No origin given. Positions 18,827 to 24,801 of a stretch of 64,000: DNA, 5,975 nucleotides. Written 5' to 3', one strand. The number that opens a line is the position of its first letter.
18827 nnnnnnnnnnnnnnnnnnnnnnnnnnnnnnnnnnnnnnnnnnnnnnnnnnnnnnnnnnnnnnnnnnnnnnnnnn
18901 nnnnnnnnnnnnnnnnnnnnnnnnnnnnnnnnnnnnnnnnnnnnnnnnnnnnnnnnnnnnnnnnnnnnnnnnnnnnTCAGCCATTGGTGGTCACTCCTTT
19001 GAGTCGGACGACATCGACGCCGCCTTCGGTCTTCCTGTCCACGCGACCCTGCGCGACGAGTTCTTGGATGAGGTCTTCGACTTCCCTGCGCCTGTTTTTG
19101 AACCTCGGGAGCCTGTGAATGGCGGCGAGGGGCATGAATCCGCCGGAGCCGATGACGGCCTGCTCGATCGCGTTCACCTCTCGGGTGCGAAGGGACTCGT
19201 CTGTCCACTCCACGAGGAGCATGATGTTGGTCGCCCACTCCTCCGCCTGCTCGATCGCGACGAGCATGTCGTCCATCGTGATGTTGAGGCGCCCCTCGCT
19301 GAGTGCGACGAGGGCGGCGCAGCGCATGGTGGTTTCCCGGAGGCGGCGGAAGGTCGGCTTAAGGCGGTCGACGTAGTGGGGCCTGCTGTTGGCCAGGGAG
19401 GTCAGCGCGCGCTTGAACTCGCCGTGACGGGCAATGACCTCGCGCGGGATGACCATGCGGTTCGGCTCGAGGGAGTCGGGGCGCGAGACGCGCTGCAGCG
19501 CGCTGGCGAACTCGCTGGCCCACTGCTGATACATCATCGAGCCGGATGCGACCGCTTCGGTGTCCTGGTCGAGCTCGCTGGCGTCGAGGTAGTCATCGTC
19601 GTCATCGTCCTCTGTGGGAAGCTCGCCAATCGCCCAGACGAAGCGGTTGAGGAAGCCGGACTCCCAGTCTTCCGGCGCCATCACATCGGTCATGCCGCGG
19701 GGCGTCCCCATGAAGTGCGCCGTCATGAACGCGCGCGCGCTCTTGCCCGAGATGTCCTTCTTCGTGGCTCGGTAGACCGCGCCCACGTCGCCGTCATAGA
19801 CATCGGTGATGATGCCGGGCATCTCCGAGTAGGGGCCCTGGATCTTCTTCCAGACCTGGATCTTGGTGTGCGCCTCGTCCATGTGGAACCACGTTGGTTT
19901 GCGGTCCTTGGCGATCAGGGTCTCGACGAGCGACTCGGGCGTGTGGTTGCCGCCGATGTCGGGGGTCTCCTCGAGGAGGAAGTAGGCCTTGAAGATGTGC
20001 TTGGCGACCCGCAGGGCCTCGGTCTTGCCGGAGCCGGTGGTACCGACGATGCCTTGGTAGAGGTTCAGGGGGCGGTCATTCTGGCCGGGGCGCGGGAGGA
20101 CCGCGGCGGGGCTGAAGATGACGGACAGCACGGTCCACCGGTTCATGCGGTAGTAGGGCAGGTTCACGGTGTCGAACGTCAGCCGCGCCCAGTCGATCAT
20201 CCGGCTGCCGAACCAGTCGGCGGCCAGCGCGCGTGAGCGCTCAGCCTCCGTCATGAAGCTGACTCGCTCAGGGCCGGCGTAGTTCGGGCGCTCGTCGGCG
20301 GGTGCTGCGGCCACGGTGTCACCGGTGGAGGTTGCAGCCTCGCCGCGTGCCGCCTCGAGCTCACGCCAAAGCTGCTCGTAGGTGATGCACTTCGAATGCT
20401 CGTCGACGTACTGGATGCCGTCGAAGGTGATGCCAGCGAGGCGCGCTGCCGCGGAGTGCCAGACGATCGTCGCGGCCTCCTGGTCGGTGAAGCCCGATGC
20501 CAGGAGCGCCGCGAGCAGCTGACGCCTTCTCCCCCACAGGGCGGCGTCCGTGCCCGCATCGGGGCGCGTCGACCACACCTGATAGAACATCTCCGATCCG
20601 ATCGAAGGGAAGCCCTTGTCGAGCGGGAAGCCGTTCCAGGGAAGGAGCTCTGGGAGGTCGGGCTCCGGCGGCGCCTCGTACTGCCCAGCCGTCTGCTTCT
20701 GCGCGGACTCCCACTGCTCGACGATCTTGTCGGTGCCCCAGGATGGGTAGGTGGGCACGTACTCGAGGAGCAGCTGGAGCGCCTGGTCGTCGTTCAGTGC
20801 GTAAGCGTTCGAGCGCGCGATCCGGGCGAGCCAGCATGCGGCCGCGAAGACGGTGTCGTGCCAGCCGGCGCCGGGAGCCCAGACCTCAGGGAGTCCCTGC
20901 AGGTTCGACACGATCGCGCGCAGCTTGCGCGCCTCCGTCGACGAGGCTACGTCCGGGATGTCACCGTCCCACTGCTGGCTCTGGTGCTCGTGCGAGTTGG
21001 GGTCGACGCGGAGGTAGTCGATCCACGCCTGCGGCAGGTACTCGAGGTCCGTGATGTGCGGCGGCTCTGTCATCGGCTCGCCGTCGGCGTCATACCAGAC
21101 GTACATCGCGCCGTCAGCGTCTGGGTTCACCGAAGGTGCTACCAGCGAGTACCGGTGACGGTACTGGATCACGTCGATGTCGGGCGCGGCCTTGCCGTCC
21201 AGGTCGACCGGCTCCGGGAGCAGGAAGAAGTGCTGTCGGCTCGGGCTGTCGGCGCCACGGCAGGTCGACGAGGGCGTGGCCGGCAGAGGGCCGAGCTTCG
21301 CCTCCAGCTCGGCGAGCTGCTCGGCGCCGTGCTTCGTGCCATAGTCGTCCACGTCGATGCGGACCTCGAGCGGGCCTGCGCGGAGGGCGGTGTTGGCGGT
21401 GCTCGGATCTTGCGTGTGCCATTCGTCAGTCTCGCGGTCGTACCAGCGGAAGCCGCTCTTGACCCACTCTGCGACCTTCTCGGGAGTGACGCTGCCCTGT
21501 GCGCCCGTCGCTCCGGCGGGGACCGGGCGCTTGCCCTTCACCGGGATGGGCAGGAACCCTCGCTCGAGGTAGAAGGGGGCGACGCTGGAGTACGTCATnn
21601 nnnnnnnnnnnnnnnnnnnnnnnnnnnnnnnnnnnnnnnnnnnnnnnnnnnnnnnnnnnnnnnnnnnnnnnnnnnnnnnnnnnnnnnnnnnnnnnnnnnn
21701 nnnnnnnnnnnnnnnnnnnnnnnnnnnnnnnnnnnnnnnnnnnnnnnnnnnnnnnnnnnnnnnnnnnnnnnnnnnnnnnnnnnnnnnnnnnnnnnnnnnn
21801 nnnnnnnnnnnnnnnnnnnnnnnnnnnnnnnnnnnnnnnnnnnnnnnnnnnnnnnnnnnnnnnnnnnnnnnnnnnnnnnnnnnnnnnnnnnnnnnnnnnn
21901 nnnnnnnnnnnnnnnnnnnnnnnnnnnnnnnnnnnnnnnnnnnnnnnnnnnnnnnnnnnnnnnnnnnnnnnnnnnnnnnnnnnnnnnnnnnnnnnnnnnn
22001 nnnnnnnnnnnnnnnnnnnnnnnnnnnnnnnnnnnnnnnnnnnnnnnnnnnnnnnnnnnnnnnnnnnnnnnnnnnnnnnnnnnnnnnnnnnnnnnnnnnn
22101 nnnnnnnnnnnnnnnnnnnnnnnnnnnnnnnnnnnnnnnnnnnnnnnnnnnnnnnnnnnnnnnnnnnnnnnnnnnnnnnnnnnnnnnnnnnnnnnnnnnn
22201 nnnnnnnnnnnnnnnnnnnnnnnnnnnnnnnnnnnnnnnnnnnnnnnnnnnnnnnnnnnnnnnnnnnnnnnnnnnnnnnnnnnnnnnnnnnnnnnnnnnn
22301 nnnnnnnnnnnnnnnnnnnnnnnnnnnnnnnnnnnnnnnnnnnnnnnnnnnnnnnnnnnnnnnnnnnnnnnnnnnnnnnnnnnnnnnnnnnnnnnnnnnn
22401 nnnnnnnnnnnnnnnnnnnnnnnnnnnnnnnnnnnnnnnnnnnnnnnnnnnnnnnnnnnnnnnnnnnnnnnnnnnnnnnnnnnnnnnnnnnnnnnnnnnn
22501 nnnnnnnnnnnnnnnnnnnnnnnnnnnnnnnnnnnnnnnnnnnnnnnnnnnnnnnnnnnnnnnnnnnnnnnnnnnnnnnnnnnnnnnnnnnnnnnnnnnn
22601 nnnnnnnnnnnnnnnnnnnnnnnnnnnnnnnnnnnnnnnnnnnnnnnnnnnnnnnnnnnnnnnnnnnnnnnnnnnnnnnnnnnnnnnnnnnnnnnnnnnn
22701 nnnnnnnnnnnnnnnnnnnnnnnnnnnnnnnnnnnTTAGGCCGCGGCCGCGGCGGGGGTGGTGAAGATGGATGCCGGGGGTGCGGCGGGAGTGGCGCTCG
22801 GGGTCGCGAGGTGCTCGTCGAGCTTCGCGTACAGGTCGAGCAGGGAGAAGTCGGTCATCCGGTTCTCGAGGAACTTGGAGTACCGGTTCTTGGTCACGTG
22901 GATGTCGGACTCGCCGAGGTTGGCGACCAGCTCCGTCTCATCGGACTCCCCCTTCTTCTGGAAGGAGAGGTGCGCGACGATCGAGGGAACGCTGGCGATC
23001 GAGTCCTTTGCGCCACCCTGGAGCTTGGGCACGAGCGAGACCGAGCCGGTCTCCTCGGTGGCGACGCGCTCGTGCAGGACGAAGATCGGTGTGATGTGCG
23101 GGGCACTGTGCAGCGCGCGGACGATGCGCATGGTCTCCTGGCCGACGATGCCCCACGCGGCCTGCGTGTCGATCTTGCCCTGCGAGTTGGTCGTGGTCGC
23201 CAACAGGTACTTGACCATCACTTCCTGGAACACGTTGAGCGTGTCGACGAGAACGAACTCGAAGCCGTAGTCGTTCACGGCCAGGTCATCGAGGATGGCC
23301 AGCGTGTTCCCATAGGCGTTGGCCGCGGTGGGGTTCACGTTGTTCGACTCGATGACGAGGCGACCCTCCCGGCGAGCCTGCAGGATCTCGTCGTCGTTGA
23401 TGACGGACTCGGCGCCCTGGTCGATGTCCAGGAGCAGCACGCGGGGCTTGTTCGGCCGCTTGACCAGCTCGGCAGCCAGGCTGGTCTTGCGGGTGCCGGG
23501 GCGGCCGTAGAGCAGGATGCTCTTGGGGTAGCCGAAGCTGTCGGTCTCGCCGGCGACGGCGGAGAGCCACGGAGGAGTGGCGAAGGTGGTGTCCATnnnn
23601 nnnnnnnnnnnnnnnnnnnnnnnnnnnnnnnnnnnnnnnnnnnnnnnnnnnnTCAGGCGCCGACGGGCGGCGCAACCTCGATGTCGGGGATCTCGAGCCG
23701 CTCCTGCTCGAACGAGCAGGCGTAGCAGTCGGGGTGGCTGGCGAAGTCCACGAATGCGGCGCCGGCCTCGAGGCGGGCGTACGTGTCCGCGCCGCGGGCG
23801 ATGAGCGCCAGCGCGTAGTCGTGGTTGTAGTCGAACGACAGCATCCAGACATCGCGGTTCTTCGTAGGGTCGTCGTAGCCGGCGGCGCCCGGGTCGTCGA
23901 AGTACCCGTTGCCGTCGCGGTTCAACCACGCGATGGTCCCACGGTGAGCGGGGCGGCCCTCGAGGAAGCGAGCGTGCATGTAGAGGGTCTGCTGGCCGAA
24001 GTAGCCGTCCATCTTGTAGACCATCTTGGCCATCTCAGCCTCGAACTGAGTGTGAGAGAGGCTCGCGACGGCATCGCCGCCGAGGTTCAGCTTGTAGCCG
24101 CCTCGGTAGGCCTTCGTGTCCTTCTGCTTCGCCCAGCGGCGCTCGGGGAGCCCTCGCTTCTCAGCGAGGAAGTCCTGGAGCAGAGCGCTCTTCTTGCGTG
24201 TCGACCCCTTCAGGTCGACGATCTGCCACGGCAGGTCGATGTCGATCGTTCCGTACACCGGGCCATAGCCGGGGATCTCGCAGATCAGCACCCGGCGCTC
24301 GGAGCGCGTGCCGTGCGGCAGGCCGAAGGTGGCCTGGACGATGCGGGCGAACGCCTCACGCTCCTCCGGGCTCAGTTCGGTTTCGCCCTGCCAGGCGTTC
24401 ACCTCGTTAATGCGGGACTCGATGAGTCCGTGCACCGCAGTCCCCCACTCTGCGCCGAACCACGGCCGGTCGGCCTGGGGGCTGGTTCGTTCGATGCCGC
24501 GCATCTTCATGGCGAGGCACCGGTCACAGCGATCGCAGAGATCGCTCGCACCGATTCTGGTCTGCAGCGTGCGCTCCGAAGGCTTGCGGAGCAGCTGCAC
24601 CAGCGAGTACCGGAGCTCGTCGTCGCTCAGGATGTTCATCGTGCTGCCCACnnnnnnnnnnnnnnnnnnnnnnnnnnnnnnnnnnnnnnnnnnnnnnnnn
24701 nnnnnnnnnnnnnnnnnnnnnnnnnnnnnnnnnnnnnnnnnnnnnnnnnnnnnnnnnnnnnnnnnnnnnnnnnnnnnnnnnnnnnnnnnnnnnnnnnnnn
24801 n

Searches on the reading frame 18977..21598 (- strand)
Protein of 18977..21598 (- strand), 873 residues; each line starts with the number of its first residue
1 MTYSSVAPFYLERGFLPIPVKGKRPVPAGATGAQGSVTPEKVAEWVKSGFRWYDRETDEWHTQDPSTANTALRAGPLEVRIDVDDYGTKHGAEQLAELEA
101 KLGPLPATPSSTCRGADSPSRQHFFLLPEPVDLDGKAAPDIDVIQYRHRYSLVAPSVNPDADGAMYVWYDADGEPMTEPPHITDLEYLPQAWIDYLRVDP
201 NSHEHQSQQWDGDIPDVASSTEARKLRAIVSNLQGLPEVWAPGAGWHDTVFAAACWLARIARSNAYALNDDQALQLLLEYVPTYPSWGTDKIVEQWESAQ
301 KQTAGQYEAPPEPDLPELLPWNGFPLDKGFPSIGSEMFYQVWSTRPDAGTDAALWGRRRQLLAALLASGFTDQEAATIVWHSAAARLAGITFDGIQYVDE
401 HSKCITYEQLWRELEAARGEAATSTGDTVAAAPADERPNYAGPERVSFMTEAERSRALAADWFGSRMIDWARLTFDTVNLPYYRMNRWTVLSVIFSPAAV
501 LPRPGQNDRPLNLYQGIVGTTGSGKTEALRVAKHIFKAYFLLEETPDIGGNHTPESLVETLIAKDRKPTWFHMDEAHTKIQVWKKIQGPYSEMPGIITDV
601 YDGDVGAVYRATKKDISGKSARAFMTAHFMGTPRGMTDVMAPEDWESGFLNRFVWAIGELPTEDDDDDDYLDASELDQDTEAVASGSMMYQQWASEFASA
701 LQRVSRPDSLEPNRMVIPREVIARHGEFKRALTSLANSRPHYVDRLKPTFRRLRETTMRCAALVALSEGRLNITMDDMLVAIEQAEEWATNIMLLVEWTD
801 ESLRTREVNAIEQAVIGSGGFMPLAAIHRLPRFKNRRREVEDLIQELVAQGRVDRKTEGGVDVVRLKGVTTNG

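Call 16: search_protein_families(library=pfam, proteins=[window:18977-21598:-], max_evalue=0.001)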
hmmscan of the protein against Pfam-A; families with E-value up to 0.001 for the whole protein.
window:18977-21598:- (873 aa): 2 families
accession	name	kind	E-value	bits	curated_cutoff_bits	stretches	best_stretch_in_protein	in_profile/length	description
PF09250.16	Prim-Pol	-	4e-15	57.1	22.8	1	9-180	3-156/158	Bifunctional DNA primase/polymerase, N-terminal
PF13148.11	DUF3987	-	3e-12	46.9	27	1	550-786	128-352/364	Protein of unknown function (DUF3987)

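Call 19: search_dna_similar(query=window:18977-21598:-, collection=phages, mode=protein, max_rows=30)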
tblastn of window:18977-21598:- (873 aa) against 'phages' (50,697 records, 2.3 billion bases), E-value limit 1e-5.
Records with a match: 311; places in all: 311; records where one place covers at least 80% of the query: 0.
Best place of each record, by identity: <60% 311.
By first word of the organism name: Gordonia 119; Mycobacterium 106; Microbacterium 32; Arthrobacter 15; Corynebacterium 15; Rhodococcus 13; Clavibacter 4; Nocardia 3; Curtobacterium 2; Stenotrophomonas 1; and 1 more.
By host as written in the record: Gordonia terrae 3612 68; Mycobacterium smegmatis mc2 155 62; Gordonia rubripertincta NRRL B-16540 26; Arthrobacter sp. ATCC 21022 15; Mycobacterium smegmatis mc#155 15; Corynebacterium vitaeruminis NCIB 9291 13; Mycobacterium smegmatis mc2155 11; Microbacterium foliorum NRRL B-24224 SEA 9; and 31 more.
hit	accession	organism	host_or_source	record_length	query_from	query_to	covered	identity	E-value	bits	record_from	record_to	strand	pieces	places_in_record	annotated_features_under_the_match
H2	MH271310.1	Microbacterium phage Pioneer3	Microbacterium paraoxydans NWU1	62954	222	861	73%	27.3%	6e-29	131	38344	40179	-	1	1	63: DNA primase/polymerase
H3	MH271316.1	Microbacterium phage Tandem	Microbacterium paraoxydans NWU1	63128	222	861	73%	27.3%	6e-29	131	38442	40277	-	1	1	63: DNA primase/polymerase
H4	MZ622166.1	Microbacterium phage Platte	Microbacterium paraoxydans NWU1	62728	222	861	73%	27.3%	9e-29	130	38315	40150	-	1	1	63: DNA primase/polymerase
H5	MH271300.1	Microbacterium phage Hortus1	Microbacterium paraoxydans NWU1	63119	222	861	73%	27.3%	9e-29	130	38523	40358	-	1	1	63: DNA primase/polymerase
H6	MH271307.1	Microbacterium phage OlinDD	Microbacterium paraoxydans NWU1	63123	222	861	73%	27.3%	9e-29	130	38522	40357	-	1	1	63: DNA primase/polymerase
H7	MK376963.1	Microbacterium phage Alleb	Microbacterium paraoxydans NWU1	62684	222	861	73%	27.1%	2e-28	129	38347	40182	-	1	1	64: DNA primase/polymerase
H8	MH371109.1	Microbacterium phage Lyell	Microbacterium foliorum NRRL B-24224 SEA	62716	213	859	74%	26.0%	3e-28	129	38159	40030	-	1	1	70: DNA primase/polymerase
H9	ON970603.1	Microbacterium phage Yuma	Microbacterium foliorum NRRL B-24224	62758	213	859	74%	26.0%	3e-28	129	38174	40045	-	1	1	69: DNA primase/polymerase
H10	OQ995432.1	Microbacterium phage Erenyeager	Microbacterium foliorum NRRL B-24224 SEA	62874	213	859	74%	26.0%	3e-28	129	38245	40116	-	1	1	70: DNA primase/polymerase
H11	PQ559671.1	Microbacterium phage RunningBrook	Microbacterium foliorum NRRL B-24224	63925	213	859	74%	26.0%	3e-28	129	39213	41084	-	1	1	71: DNA primase/polymerase/helicase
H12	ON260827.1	Microbacterium phage DustyDino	Microbacterium foliorum NRRL B-24224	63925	213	859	74%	26.0%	3e-28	129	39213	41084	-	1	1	73: DNA primase/polymerase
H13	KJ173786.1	Microbacterium phage vB_MoxS-ISF9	Microbacterium oxydans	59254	219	853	73%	25.9%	4e-29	132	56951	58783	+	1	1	hypothetical protein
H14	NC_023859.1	Microbacterium phage vB_MoxS-ISF9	Microbacterium oxydans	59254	219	853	73%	25.9%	4e-29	132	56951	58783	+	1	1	DNA primase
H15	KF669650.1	Clavibacter phage CN1A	Clavibacter michiganensis CN18-4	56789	417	859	51%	30.3%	1e-48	194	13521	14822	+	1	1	hypothetical protein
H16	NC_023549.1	Clavibacter phage CN1A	Clavibacter michiganensis CN18-4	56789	417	859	51%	30.3%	1e-48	194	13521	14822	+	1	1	DNA primase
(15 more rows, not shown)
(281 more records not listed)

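Call 97: search_solved_structures(query=window:18977-21598:-, max_evalue=0.01)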
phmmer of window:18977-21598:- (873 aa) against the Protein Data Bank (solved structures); distinct sequences matched with E-value up to 0.01: 0.

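Call 98: search_protein_families(library=phrogs, proteins=[window:18977-21598:-], max_evalue=0.001)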
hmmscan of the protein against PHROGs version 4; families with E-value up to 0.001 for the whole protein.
window:18977-21598:- (873 aa): 5 families
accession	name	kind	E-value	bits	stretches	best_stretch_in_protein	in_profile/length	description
phrog_10514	-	DNA, RNA and nucleotide metabolism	5.8e-66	224.2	1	360-858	250-733/750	DNA primase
phrog_1156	-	DNA, RNA and nucleotide metabolism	1.6e-31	110.7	1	4-249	14-248/855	DNA primase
phrog_11515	-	DNA, RNA and nucleotide metabolism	5.3e-21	75.4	1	13-279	23-272/787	DNA polymerase/primase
phrog_3022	-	DNA, RNA and nucleotide metabolism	2.2e-18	67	1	505-856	403-770/788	DNA primase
phrog_695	-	DNA, RNA and nucleotide metabolism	4.8e-11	43.1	1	18-202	23-187/704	DNA polymerase/primase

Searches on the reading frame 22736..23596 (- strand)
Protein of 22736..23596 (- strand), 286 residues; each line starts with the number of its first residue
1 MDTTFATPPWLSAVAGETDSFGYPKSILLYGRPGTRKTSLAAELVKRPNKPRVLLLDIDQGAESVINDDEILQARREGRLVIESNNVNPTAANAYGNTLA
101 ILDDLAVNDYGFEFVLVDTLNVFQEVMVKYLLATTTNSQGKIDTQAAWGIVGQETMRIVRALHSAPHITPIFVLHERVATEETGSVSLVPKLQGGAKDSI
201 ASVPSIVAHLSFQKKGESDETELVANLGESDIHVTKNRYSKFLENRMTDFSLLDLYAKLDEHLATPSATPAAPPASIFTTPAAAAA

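Call 16: search_protein_families(library=pfam, proteins=[window:22736-23596:-], max_evalue=0.001)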
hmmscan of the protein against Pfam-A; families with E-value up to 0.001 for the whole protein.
window:22736-23596:- (286 aa): 1 family
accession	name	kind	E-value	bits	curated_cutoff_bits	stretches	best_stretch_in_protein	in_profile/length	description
PF13479.12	AAA_24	-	1.4e-21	77.7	27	1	25-239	3-195/195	AAA domain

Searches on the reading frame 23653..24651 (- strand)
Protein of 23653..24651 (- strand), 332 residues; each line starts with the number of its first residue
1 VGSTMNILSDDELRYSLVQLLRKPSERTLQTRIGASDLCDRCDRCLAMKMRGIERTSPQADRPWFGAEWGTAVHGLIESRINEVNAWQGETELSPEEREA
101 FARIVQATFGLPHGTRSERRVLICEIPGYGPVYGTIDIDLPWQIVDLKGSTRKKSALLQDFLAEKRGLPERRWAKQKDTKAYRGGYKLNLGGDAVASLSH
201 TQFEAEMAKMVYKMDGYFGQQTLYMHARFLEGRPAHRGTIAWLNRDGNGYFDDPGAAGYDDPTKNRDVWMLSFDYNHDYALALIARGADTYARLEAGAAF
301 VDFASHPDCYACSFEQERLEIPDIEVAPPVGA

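Call 16: search_protein_families(library=pfam, proteins=[window:23653-24651:-], max_evalue=0.001)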
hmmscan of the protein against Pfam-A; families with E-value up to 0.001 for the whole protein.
window:23653-24651:- (332 aa): 0 families

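Call 98: search_protein_families(library=phrogs, proteins=[window:23653-24651:-], max_evalue=0.001)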
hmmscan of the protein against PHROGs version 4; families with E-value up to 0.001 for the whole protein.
window:23653-24651:- (332 aa): 1 family
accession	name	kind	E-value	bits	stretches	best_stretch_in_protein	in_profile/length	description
phrog_1674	-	DNA, RNA and nucleotide metabolism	1.8e-13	51.3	1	22-154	42-157/276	exonuclease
